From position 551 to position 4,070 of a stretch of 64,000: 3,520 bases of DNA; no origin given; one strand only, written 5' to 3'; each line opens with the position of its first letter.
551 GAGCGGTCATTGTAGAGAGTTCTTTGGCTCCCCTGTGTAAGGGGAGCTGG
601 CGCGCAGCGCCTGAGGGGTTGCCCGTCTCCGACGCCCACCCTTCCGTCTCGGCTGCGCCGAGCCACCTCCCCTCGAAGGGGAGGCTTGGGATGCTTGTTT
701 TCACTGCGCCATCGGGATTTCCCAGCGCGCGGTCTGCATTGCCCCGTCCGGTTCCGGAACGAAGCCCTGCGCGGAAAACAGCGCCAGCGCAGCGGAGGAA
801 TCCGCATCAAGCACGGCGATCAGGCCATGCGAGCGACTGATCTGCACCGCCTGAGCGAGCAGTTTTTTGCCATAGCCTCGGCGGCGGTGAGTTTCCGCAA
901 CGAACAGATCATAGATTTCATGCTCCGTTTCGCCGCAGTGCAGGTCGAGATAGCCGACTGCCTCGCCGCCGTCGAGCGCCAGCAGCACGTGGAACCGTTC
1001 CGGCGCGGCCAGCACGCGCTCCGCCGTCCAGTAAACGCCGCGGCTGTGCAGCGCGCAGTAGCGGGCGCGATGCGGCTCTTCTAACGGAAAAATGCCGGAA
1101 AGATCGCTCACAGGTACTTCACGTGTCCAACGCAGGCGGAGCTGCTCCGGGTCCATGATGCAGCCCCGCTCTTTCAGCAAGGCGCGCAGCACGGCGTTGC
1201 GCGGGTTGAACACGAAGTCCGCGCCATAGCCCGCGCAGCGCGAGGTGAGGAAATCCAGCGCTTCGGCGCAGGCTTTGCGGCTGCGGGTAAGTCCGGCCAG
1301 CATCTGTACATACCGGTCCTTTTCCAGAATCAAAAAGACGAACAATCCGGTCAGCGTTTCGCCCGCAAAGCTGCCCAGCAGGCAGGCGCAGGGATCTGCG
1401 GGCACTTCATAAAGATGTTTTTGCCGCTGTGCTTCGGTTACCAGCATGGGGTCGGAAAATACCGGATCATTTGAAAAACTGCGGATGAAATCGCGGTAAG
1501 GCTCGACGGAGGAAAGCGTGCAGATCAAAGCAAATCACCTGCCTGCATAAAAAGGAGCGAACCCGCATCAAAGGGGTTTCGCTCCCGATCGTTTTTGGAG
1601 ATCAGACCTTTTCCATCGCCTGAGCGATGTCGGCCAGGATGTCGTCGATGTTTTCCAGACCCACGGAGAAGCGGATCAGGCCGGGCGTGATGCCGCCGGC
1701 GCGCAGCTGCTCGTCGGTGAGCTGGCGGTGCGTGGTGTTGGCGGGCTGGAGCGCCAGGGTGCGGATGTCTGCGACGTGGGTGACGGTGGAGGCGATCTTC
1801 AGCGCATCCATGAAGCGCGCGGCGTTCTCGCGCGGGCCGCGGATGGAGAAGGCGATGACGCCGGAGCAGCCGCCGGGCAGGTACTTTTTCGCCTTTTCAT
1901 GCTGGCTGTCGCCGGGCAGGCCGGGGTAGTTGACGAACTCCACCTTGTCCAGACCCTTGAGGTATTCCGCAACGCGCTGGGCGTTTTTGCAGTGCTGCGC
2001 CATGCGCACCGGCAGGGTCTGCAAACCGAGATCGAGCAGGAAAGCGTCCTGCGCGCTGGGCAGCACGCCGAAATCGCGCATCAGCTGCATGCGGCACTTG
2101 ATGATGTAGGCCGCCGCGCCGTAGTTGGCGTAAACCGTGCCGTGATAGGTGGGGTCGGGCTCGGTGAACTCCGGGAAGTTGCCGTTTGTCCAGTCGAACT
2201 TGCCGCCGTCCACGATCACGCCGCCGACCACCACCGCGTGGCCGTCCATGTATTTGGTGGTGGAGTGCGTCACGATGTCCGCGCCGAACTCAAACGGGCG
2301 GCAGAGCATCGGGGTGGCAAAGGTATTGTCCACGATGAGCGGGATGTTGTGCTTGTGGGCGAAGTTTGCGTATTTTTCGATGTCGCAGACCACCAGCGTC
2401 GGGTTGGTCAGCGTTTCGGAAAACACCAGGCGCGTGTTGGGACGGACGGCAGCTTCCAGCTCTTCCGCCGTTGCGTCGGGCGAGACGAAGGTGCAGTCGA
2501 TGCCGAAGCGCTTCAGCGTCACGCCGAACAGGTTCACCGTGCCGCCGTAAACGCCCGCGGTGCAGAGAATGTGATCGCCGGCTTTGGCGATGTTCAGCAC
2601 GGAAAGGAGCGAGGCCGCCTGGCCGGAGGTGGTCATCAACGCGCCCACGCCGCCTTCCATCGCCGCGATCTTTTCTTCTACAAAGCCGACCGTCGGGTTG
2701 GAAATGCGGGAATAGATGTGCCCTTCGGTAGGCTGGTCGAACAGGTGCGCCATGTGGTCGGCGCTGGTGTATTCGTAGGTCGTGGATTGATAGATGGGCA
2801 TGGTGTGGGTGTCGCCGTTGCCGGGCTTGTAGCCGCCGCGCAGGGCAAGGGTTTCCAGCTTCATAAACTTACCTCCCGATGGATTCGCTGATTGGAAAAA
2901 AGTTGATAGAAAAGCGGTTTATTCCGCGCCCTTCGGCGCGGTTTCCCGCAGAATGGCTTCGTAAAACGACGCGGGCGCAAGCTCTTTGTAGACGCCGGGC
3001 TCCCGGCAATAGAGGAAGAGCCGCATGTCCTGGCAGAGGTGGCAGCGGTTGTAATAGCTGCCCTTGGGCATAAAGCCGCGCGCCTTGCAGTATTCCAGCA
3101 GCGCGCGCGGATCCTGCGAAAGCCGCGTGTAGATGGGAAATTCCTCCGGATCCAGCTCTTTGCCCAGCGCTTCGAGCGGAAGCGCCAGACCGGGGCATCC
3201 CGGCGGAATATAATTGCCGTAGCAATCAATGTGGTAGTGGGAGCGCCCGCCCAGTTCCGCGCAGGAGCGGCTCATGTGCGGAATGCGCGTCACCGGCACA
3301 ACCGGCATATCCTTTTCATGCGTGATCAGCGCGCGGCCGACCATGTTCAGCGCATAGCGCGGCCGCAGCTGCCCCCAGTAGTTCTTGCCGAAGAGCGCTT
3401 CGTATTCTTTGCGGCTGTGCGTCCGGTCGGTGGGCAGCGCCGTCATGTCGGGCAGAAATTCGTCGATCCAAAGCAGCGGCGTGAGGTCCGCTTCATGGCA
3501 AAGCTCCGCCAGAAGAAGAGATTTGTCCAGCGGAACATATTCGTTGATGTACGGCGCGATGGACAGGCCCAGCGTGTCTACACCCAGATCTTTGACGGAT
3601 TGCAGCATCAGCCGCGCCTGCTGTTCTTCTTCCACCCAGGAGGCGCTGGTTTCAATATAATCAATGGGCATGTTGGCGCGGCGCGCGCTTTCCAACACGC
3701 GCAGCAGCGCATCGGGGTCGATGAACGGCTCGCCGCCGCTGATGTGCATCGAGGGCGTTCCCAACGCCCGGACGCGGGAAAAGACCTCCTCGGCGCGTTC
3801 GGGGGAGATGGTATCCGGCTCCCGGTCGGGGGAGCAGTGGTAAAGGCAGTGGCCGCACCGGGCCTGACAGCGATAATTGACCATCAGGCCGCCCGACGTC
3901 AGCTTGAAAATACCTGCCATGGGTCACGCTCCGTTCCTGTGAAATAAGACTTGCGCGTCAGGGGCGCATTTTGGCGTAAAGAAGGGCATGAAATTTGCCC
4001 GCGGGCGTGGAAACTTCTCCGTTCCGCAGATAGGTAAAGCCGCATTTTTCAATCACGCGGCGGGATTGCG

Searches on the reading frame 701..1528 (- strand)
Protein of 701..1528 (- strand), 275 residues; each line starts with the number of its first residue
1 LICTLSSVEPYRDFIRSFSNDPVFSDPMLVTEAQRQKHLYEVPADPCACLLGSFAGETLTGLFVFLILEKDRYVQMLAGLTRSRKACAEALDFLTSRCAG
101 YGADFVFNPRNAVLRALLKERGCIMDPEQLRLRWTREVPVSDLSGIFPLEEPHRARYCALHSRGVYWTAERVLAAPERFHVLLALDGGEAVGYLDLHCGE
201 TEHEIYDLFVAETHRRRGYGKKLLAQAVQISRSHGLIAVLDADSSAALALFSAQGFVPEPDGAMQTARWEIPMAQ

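Call 51: search_protein_families(library=pfam, max_evalue=0.00001, proteins=[window:701-1528:-])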
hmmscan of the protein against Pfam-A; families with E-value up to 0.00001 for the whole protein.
window:701-1528:- (275 aa): 3 families
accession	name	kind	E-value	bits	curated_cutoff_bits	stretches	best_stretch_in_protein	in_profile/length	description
PF00583.31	Acetyltransf_1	-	5e-14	53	20.7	1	171-256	27-116/116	Acetyltransferase (GNAT) family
PF13508.13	Acetyltransf_7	-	7.8e-12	45.9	27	1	179-257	3-83/84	Acetyltransferase (GNAT) domain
PF13673.13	Acetyltransf_10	-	1.2e-07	32.2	23.6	1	176-258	28-109/128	Acetyltransferase (GNAT) domain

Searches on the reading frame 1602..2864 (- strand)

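Call 51: search_protein_families(library=pfam, max_evalue=0.00001, proteins=[window:1602-2864:-])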
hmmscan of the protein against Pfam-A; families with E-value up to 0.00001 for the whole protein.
window:1602-2864:- (420 aa): 1 family
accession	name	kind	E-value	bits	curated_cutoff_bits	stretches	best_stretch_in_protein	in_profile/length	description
PF01053.26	Cys_Met_Meta_PP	-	4.5e-123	411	27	1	4-418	1-381/381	Cys/Met metabolism PLP-dependent enzyme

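Call 61: search_protein_families(library=ncbifam, max_evalue=1e-20, proteins=[window:1602-2864:-])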
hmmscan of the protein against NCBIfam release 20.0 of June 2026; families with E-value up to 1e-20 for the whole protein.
window:1602-2864:- (420 aa): 42 families (the best 25 are shown)
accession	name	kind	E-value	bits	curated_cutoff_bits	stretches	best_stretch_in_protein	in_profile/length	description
TIGR01326.1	OAH_OAS_sulfhy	subfamily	3.7e-169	562.9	495.1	1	2-418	1-418/418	O-acetylhomoserine aminocarboxypropyltransferase/cysteine synthase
NF005872.0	PRK07812.1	equivalog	8.5e-155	515.5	703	1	4-417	18-432/439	bifunctional o-acetylhomoserine/o-acetylserine sulfhydrylase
NF005215.0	PRK06702.1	equivalog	1e-152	509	709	1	5-417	9-422/432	bifunctional O-acetylhomoserine aminocarboxypropyltransferase/cysteine synthase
NF006096.0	PRK08248.1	equivalog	4.1e-149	496.9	726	1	2-419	8-427/431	homocysteine synthase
NF006004.0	PRK08134.1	equivalog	1.1e-144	482.4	636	1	2-418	8-426/433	O-acetylhomoserine aminocarboxypropyltransferase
NF004757.0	PRK06084.1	equivalog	3.8e-135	451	790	1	1-418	1-421/425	bifunctional O-acetylhomoserine aminocarboxypropyltransferase/cysteine synthase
NF004650.0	PRK05994.1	equivalog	6.5e-131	437.1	667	1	2-419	7-426/427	O-acetylhomoserine aminocarboxypropyltransferase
NF004125.0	PRK05613.1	equivalog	3.9e-125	417.7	765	1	16-419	28-436/437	O-acetylhomoserine/O-acetylserine sulfhydrylase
NF006003.0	PRK08133.1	equivalog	9.5e-106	353.8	522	2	2-219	11-227/396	O-succinylhomoserine sulfhydrylase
TIGR01328.1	met_gam_lyase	equivalog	7.5e-101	337.8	549.7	2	2-219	3-220/391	methionine gamma-lyase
NF004876.0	PRK06234.1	subfamily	2.5e-97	326.5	666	2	18-220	25-228/400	methionine gamma-lyase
NF005695.0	PRK07503.1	equivalog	2.6e-95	319.5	666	2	5-219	12-226/403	methionine gamma-lyase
TIGR01325.1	O_suc_HS_sulf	equivalog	7.4e-95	317.7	510.05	2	4-219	1-215/380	O-succinylhomoserine sulfhydrylase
NF005263.0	PRK06767.1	equivalog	2.5e-91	306.6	617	2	2-218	5-221/392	methionine gamma-lyase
NF004609.0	PRK05939.1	equivalog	4.7e-89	299.1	555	1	22-419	26-410/412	cystathionine gamma-synthase family protein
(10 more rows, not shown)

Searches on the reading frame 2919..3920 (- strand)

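Call 51: search_protein_families(library=pfam, max_evalue=0.00001, proteins=[window:2919-3920:-])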
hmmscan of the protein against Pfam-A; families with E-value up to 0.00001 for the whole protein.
window:2919-3920:- (333 aa): 1 family
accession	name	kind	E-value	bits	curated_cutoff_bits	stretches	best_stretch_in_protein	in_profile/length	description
PF04055.27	Radical_SAM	-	5.3e-08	33.6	29.5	1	16-121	5-109/166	Radical SAM superfamily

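Call 61: search_protein_families(library=ncbifam, max_evalue=1e-20, proteins=[window:2919-3920:-])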
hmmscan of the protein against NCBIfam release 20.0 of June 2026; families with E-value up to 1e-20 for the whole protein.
window:2919-3920:- (333 aa): 0 families
